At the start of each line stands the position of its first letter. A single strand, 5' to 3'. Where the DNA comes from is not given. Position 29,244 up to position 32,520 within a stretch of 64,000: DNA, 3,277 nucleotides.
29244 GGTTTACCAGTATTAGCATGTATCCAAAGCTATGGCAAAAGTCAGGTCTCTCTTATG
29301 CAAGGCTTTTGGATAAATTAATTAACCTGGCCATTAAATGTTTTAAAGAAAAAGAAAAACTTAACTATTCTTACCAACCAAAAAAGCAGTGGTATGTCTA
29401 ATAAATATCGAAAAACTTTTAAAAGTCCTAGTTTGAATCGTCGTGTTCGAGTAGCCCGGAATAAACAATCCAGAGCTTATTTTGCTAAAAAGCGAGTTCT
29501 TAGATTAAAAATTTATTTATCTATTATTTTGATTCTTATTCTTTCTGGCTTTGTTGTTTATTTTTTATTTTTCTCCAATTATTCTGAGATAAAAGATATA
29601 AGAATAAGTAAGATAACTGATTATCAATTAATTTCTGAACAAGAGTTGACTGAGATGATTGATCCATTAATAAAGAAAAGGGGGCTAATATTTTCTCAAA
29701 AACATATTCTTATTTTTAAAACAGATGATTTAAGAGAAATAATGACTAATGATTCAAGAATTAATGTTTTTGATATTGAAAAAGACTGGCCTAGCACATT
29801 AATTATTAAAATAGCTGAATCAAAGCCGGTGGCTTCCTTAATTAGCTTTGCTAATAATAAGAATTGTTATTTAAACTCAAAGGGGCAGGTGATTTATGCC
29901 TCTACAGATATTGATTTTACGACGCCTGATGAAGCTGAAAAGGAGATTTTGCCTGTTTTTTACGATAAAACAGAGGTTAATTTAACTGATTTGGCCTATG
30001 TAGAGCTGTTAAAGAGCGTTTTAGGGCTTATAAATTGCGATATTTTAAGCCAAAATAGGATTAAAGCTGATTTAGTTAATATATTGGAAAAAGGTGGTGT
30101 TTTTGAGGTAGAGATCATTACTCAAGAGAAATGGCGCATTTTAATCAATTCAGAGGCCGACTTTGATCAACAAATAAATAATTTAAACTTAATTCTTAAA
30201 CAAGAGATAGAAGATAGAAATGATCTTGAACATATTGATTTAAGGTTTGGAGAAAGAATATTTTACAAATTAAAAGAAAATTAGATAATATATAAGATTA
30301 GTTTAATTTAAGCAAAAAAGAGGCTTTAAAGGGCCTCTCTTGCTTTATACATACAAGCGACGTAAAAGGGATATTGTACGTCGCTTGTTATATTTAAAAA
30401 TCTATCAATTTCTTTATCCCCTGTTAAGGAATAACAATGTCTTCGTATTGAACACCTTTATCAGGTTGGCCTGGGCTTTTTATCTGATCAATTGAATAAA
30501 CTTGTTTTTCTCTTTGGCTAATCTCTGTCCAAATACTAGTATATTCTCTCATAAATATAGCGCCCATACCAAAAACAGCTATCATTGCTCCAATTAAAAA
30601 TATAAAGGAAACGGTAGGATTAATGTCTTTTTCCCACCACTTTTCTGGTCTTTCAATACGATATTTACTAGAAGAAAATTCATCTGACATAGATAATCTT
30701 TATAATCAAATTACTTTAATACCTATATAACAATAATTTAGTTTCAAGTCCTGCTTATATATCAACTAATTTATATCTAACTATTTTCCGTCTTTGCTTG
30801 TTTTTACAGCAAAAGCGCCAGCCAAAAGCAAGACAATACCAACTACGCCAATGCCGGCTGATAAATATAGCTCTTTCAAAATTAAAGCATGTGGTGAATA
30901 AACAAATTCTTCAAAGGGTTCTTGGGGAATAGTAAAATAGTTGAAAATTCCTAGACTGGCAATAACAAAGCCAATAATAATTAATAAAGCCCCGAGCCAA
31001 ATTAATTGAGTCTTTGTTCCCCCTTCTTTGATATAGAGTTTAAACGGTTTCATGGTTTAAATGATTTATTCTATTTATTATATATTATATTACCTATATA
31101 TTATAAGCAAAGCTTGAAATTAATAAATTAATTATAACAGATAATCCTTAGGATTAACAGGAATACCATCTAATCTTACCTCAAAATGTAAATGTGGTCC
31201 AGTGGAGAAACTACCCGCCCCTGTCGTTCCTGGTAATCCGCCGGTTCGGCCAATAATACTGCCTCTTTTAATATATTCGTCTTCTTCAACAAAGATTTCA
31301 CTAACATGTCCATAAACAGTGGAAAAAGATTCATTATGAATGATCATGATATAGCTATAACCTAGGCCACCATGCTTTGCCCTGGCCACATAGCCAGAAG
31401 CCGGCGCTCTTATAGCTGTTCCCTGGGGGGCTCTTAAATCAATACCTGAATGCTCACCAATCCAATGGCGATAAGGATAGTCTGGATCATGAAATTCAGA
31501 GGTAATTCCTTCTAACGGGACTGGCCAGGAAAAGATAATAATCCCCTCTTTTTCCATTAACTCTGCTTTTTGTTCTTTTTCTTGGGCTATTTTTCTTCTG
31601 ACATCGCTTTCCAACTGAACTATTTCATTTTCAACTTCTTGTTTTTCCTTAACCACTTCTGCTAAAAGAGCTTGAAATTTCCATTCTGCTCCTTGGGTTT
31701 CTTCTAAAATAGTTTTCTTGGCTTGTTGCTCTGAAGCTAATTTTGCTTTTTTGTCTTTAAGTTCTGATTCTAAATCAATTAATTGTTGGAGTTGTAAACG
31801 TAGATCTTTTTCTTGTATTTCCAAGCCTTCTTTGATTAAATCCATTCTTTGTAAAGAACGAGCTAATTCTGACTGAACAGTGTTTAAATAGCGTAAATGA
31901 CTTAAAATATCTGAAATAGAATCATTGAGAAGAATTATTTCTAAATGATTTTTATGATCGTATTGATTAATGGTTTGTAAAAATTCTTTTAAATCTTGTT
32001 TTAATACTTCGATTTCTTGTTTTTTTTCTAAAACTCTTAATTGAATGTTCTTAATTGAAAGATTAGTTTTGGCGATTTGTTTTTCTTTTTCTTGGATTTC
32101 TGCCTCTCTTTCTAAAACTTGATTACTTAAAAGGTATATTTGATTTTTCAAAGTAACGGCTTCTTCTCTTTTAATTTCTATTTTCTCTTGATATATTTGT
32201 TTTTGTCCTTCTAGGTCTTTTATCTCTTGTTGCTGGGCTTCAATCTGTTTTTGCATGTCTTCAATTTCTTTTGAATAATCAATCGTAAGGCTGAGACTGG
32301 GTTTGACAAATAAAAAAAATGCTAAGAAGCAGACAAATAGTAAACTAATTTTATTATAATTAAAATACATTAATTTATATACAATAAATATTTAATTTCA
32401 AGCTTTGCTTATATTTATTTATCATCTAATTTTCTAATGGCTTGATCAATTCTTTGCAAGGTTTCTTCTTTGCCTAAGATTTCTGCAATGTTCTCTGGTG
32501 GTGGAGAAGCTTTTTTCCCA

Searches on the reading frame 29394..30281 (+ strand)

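Call 41: search_protein_families(library=pfam, proteins=[window:29394-30281:+], max_evalue=0.01)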
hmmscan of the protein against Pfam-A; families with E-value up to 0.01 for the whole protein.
window:29394-30281:+ (296 aa): 1 family
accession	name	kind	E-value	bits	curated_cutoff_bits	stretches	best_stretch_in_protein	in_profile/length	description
PF06837.17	Fijivirus_P9-2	-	0.0027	17.9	27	1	43-124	91-173/178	Fijivirus P9-2 protein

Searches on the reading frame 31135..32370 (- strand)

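Call 41: search_protein_families(library=pfam, proteins=[window:31135-32370:-], max_evalue=0.01)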
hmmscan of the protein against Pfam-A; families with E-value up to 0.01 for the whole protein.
window:31135-32370:- (412 aa): 2 families
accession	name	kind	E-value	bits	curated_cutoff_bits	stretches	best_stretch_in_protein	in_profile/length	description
PF01551.29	Peptidase_M23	-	3.1e-24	85.4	28.7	1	306-407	2-96/96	Peptidase family M23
PF04977.20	DivIC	-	0.0024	18.1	28.9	1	11-60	1-50/80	Septum formation initiator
